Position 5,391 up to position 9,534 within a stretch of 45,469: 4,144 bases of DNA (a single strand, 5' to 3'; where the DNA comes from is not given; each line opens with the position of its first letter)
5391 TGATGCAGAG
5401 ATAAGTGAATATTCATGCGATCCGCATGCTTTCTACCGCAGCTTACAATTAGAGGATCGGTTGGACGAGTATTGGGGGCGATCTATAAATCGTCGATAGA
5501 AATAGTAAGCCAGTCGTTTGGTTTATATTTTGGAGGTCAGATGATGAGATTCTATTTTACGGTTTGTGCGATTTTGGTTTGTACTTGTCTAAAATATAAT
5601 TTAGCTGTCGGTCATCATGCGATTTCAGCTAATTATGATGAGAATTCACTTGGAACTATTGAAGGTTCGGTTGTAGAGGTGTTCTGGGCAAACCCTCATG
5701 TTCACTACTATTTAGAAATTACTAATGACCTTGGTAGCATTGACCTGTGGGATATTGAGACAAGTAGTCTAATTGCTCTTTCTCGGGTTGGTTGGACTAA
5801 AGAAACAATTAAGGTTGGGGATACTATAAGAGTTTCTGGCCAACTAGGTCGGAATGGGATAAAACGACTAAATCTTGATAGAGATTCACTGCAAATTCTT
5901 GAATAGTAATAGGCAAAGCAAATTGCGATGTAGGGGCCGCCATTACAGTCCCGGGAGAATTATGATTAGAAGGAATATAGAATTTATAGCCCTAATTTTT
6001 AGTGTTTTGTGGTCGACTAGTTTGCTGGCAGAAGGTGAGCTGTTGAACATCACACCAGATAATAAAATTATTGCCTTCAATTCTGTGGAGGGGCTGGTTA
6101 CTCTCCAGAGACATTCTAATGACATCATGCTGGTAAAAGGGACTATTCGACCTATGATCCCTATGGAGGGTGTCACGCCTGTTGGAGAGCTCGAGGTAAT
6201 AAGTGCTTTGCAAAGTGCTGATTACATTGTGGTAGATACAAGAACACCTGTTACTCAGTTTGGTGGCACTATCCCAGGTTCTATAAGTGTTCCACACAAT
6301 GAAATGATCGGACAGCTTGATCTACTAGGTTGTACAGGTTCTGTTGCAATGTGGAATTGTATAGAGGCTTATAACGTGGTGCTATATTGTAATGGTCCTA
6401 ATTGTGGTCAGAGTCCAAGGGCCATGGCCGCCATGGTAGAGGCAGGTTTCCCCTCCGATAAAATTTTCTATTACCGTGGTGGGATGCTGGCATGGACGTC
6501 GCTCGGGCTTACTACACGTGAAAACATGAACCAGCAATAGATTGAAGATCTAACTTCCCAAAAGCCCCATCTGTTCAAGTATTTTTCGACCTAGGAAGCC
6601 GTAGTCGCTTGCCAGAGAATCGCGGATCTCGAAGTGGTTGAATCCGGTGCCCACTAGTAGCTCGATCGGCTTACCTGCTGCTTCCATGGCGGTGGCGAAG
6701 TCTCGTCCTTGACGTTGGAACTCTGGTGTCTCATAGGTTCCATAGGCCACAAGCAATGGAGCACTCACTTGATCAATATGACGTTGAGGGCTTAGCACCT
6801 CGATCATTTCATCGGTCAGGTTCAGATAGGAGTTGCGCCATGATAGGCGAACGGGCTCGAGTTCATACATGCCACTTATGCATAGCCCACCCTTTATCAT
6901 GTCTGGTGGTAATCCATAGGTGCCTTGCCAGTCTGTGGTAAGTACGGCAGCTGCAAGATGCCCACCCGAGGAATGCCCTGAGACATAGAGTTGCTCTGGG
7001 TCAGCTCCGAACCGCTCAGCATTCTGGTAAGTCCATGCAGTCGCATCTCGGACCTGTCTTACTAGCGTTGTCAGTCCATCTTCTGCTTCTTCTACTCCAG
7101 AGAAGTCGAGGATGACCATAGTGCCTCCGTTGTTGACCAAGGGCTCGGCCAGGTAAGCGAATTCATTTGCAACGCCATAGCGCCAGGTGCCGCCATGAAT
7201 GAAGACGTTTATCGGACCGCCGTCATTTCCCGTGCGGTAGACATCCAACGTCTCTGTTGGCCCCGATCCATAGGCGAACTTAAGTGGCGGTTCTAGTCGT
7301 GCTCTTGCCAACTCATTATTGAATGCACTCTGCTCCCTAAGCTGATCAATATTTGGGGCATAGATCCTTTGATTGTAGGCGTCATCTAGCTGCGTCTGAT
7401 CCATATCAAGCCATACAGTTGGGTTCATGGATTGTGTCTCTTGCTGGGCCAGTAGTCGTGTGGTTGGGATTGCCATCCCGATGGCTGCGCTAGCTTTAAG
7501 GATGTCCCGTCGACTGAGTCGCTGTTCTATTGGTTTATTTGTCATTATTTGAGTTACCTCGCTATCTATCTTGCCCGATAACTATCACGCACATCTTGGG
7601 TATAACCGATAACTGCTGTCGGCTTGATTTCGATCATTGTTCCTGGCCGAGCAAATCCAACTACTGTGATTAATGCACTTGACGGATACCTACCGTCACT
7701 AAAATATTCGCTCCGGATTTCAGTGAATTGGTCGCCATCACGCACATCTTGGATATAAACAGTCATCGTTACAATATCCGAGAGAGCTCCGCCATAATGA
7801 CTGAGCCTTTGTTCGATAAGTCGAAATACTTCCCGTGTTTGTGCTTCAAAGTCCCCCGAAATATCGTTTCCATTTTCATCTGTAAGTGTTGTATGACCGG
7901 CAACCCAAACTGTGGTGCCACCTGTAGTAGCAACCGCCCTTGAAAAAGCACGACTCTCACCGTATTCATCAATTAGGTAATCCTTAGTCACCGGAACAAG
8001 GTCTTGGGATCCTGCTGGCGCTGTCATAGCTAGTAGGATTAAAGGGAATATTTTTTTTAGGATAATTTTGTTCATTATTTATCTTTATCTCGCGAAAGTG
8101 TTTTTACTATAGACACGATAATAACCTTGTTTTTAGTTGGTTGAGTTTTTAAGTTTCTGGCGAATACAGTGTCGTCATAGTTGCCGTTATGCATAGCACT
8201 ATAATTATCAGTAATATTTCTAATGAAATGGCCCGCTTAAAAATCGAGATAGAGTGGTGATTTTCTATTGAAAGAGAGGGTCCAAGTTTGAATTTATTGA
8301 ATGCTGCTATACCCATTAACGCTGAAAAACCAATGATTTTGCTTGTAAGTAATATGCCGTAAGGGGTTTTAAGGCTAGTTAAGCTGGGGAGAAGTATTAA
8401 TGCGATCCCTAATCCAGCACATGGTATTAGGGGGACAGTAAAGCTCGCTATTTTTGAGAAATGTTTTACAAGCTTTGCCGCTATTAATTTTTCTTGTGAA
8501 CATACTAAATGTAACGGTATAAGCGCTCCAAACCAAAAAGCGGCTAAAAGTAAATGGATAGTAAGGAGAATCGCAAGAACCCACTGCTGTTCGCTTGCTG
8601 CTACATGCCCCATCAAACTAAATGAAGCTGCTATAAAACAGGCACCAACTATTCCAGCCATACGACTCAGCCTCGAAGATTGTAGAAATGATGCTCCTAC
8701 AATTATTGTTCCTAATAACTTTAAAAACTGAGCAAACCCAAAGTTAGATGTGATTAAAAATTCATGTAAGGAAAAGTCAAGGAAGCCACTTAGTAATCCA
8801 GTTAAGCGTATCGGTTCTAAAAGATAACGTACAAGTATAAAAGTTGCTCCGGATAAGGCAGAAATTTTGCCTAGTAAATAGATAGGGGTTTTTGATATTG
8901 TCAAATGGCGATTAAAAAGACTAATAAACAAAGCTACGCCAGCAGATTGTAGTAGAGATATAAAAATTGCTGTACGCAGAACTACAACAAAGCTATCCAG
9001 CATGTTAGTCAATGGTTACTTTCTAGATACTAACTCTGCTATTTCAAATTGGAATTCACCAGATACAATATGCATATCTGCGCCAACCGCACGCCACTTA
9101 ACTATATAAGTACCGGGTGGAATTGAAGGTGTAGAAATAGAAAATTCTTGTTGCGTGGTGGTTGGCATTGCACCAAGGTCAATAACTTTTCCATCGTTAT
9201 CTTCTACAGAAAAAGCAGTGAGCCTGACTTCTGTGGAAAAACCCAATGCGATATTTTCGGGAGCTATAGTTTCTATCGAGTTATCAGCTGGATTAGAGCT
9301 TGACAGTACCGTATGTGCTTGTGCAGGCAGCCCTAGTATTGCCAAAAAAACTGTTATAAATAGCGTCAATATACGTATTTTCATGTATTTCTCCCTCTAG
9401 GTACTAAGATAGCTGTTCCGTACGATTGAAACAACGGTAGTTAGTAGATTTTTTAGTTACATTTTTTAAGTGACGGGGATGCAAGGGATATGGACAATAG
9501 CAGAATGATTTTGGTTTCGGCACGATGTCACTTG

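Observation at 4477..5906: Expanded exported two-protein module of unknown function (L-type plus S-type), copy 1 of several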

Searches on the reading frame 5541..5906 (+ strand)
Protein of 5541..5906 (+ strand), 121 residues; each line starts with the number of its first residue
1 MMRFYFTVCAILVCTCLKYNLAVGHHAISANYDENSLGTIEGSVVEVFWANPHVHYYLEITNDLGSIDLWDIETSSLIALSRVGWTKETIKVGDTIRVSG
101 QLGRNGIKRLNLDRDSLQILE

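Call 4: search_protein_families(library=pfam, proteins=[window:5541-5906:+], max_evalue=1)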
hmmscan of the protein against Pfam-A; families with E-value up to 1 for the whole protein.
window:5541-5906:+ (121 aa): 3 families
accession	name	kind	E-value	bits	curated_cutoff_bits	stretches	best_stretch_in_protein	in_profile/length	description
PF19649.4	DUF6152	-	3.6e-19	69.1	27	1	21-107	8-93/98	Family of unknown function (DUF6152)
PF13567.11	DUF4131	-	0.035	14.3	31.6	1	5-104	32-132/165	Domain of unknown function (DUF4131)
PF25674.1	Mycophage_Gp42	-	0.098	13.6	27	1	30-51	21-43/66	Mycobacteriophage Gene 42 protein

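Call 5: search_protein_families(library=ncbifam, proteins=[window:5541-5906:+], max_evalue=1)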
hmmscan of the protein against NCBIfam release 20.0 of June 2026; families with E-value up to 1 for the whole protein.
window:5541-5906:+ (121 aa): 2 families
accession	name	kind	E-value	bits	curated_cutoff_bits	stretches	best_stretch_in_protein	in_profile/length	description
TIGR02124.1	hypE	equivalog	0.084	11.8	251.6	1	66-111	132-178/332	hydrogenase expression/formation protein HypE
NF005260.0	PRK06763.1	subfamily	0.11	12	226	1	34-105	36-90/213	F0F1 ATP synthase subunit alpha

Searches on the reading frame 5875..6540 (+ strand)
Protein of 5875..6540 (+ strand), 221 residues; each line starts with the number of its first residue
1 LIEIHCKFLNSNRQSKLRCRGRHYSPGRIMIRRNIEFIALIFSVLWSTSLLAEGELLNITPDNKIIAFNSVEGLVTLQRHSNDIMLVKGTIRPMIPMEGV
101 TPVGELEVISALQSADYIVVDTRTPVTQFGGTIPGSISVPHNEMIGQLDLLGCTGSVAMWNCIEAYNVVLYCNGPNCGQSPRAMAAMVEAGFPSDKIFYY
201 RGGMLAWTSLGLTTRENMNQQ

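Call 7: search_protein_families(library=pfam, proteins=[window:5875-6540:+], max_evalue=0.001)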
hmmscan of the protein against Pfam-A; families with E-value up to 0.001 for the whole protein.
window:5875-6540:+ (221 aa): 1 family
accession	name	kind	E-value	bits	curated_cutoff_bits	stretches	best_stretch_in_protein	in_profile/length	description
PF00581.25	Rhodanese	-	3.2e-09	37.6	22.2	1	108-209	5-101/102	Rhodanese-like domain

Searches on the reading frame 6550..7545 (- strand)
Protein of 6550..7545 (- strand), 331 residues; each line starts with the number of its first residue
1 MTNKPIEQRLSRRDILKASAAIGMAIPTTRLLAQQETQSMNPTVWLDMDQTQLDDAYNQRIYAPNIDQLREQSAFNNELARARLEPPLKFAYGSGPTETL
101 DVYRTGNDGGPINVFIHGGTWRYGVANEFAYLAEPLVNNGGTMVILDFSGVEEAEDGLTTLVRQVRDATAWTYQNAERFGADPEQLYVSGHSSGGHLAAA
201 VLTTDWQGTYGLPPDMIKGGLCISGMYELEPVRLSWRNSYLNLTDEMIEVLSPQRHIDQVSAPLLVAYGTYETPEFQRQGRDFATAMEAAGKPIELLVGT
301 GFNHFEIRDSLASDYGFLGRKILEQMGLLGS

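Call 7: search_protein_families(library=pfam, proteins=[window:6550-7545:-], max_evalue=0.001)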
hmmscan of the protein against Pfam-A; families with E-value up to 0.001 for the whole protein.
window:6550-7545:- (331 aa): 7 families
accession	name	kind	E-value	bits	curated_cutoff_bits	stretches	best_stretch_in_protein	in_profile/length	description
PF20434.5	BD-FAE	-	7.3e-16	58.8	26.8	1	100-201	1-106/215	BD-FAE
PF07859.19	Abhydrolase_3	-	7.5e-13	49.2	25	1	114-304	2-206/210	alpha/beta hydrolase fold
PF00135.34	COesterase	-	2.4e-07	30.6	27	1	168-206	167-205/515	Carboxylesterase family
PF00326.27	Peptidase_S9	-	1.7e-06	28.1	22.6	1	163-305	43-188/213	Prolyl oligopeptidase family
PF12697.13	Abhydrolase_6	-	6.1e-06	27.5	26.3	1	114-240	2-104/217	Alpha/beta hydrolase family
PF00561.26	Abhydrolase_1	-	3.2e-05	24.2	25.8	1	114-264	4-144/245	alpha/beta hydrolase fold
PF12146.15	Hydrolase_4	-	5.4e-05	23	27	1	114-230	8-114/239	Serine aminopeptidase, S33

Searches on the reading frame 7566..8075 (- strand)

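Call 7: search_protein_families(library=pfam, proteins=[window:7566-8075:-], max_evalue=0.001)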
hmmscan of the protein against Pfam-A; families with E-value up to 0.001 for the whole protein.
window:7566-8075:- (169 aa): 1 family
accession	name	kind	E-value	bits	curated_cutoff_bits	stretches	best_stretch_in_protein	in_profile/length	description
PF01042.26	Ribonuc_L-PSP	-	1.6e-19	70.5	27.3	1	42-156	9-121/121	Endoribonuclease L-PSP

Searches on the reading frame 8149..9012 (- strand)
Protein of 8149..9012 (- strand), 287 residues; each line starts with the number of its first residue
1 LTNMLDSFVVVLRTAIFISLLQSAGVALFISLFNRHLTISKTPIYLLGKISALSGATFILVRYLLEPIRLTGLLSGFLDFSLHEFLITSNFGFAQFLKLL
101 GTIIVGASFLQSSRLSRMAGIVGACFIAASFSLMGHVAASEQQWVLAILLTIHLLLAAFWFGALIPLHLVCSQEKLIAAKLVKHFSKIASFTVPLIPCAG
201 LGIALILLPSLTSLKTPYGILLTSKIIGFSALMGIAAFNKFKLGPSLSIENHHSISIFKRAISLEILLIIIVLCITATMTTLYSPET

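Call 7: search_protein_families(library=pfam, proteins=[window:8149-9012:-], max_evalue=0.001)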
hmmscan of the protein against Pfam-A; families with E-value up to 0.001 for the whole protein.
window:8149-9012:- (287 aa): 1 family
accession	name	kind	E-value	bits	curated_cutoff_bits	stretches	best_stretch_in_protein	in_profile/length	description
PF05425.18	CopD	-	7.9e-15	55.6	32.1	1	180-278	2-104/105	Copper resistance protein D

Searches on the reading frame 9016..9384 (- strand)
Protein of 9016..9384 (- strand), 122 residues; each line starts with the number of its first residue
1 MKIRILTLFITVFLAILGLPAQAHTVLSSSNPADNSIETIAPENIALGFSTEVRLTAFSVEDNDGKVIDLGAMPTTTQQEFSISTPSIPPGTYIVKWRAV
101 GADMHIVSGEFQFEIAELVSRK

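Call 7: search_protein_families(library=pfam, proteins=[window:9016-9384:-], max_evalue=0.001)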
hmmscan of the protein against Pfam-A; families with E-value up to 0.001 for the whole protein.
window:9016-9384:- (122 aa): 1 family
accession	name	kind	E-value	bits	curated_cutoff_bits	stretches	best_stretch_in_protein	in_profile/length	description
PF04234.18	CopC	-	6.3e-20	72.4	23.3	1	24-115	1-92/92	CopC domain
